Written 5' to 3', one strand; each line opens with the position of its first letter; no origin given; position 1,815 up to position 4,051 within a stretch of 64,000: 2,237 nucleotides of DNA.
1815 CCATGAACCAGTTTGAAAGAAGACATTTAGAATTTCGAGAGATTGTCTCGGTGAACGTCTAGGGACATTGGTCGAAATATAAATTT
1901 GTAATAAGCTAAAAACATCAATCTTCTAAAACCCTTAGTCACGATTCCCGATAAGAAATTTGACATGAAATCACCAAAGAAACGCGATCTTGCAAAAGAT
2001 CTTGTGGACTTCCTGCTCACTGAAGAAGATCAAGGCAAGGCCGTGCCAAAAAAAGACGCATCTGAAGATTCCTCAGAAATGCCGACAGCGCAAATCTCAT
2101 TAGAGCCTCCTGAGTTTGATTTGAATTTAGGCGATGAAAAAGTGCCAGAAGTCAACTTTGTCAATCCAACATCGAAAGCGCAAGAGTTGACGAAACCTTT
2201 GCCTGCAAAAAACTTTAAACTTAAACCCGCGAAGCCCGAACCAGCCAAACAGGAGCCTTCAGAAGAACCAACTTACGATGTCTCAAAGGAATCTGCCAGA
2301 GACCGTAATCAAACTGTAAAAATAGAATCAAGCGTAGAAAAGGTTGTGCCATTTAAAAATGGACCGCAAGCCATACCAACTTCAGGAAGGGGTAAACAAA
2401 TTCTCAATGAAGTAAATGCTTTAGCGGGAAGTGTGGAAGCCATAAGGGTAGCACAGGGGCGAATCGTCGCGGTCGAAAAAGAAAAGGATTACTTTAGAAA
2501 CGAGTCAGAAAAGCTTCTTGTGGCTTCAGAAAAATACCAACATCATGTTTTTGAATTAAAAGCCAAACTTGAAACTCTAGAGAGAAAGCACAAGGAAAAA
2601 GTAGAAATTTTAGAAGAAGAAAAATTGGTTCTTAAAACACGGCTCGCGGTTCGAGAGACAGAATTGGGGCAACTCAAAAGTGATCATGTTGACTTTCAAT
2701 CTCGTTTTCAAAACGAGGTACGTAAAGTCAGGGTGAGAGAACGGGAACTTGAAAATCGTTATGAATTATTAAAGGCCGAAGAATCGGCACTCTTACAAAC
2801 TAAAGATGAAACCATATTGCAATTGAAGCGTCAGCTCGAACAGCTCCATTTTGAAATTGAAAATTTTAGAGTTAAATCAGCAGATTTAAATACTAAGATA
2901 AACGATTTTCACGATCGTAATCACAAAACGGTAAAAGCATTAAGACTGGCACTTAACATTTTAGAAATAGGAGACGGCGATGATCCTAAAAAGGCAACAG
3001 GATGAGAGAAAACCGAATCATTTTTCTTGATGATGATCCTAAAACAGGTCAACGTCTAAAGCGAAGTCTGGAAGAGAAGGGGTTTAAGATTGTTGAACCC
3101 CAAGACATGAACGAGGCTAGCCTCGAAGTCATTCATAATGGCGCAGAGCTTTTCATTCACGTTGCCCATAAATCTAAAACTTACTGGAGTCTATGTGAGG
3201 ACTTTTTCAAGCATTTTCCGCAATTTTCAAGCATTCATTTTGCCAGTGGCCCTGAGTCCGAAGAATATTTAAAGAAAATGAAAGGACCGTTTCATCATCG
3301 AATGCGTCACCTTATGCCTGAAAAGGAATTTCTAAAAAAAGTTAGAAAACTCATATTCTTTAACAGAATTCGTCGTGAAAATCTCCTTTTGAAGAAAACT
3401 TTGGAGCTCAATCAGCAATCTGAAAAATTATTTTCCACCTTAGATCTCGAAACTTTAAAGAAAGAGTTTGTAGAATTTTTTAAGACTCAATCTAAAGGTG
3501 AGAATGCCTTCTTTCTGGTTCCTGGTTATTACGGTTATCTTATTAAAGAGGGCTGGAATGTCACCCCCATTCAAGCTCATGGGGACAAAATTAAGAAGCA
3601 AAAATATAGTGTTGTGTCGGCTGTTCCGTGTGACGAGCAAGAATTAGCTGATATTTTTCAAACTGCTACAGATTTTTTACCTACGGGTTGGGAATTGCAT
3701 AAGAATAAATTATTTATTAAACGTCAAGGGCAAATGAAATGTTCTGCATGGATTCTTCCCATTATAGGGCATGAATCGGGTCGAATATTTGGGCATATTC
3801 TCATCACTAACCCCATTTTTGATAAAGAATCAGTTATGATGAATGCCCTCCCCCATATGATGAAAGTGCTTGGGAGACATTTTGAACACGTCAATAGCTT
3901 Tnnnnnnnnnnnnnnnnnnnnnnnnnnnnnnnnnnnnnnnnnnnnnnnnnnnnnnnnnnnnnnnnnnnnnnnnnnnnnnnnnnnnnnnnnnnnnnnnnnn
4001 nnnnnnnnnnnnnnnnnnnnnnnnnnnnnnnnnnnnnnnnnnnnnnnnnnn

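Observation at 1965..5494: Translationally coupled trio: coiled-coil protein, Hypr-type (Ser-for-Asp) GGDEF cyclase, LpxH-like metallophosphoesterase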

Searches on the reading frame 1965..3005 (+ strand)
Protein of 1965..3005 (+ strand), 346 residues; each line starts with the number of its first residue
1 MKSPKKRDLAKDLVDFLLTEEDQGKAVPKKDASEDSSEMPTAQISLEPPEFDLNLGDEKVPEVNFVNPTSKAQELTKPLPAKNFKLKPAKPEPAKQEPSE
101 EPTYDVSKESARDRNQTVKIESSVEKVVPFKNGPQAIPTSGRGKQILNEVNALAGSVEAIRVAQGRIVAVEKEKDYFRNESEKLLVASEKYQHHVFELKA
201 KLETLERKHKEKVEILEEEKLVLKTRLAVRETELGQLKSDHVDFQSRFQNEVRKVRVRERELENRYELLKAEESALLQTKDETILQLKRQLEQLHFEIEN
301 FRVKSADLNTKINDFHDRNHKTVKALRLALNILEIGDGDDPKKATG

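Call 7: search_protein_families(library=pfam, proteins=[window:1965-3005:+], max_evalue=0.1)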
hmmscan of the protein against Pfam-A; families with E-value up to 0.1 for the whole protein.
window:1965-3005:+ (346 aa): 3 families
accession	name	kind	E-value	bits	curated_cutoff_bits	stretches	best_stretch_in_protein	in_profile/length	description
PF10498.14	IFT57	-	0.00083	18.9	40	1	79-306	114-354/360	Intra-flagellar transport protein 57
PF00038.26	Filament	-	0.0019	18.3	40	1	272-334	207-269/313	Intermediate filament protein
PF10473.14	CENP-F_leu_zip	-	0.0043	17.6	34.5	0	164-271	23-133/140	Leucine-rich repeats of kinetochore protein Cenp-F/LEK1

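Call 8: search_protein_families(library=ncbifam, proteins=[window:1965-3005:+], max_evalue=0.1)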
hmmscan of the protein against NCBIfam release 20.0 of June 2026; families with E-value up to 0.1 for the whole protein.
window:1965-3005:+ (346 aa): 2 families
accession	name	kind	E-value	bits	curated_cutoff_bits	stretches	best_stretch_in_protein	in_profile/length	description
NF045487.1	ASRP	equivalog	0.00075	18.2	300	2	144-247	334-437/593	archaea-specific SMC-related protein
TIGR02169.1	SMC_prok_A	equivalog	0.013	13.1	729.4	1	163-323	321-490/1165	chromosome segregation protein SMC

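Call 97: search_protein_families(library=padloc, proteins=[window:1965-3002:+], max_evalue=0.001)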
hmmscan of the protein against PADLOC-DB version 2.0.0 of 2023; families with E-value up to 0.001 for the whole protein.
window:1965-3002:+ (346 aa): 0 families

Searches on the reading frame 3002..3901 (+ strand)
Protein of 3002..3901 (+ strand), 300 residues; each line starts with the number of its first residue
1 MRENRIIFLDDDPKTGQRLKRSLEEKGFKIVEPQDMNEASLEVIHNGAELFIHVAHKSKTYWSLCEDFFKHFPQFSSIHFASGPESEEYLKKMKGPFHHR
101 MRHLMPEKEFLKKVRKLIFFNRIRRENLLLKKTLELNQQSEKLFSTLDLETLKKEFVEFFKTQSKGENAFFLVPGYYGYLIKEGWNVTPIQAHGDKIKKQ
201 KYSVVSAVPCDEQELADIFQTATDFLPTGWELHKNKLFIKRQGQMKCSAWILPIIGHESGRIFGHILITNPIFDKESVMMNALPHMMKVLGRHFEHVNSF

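Call 86: search_solved_structures(query=A5, max_evalue=10, show_alignments=2)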
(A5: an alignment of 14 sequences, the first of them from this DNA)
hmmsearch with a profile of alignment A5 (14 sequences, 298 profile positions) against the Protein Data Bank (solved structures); distinct sequences matched with E-value up to 10: 72 (the best 60 are shown).
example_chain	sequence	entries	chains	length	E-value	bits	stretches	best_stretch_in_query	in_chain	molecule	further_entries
1mvo_A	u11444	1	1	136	3.3e-08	36.1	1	1-85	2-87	PhoP response regulator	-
4q7e_A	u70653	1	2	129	8.1e-07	31.5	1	1-120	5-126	Response regulator of a two component regulatory system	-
2qxy_A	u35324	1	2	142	1.1e-05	27.7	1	4-80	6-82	Response regulator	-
6xeh_A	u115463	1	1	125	2.1e-05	26.9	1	4-68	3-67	DE NOVO DESIGNED OR386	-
3a0u_A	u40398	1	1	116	4.7e-05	25.7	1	3-51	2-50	Response regulator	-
3a0r_B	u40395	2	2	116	4.7e-05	25.7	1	3-51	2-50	Response regulator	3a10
1l5y_A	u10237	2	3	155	0.00024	23.4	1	3-83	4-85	C4-DICARBOXYLATE TRANSPORT TRANSCRIPTIONAL REGULATORY PROTEIN DCTD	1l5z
1qkk_A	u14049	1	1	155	0.00034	22.9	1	3-81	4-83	C4-DICARBOXYLATE TRANSPORT TRANSCRIPTIONAL REGULATORY PROTEIN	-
3f6p_A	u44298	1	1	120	0.00043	22.6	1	1-84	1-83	Transcriptional regulatory protein yycF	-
2zwm_A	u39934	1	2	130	0.00049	22.4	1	1-85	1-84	Transcriptional regulatory protein yycF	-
2ayz_A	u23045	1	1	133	0.00055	22.2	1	4-90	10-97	Sensor kinase protein rcsC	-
2qzj_A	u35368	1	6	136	0.00069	21.9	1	2-69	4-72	Two-component response regulator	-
2rjn_A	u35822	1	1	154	0.0012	21.1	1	4-138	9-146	Response regulator receiver:Metal-dependent phosphohydrolase, HD subdomain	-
3goz_A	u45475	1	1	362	0.0017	20.6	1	59-127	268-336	Leucine-rich repeat-containing protein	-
2l69_A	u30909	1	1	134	0.0021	20.3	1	3-117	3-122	Rossmann 2x3 fold protein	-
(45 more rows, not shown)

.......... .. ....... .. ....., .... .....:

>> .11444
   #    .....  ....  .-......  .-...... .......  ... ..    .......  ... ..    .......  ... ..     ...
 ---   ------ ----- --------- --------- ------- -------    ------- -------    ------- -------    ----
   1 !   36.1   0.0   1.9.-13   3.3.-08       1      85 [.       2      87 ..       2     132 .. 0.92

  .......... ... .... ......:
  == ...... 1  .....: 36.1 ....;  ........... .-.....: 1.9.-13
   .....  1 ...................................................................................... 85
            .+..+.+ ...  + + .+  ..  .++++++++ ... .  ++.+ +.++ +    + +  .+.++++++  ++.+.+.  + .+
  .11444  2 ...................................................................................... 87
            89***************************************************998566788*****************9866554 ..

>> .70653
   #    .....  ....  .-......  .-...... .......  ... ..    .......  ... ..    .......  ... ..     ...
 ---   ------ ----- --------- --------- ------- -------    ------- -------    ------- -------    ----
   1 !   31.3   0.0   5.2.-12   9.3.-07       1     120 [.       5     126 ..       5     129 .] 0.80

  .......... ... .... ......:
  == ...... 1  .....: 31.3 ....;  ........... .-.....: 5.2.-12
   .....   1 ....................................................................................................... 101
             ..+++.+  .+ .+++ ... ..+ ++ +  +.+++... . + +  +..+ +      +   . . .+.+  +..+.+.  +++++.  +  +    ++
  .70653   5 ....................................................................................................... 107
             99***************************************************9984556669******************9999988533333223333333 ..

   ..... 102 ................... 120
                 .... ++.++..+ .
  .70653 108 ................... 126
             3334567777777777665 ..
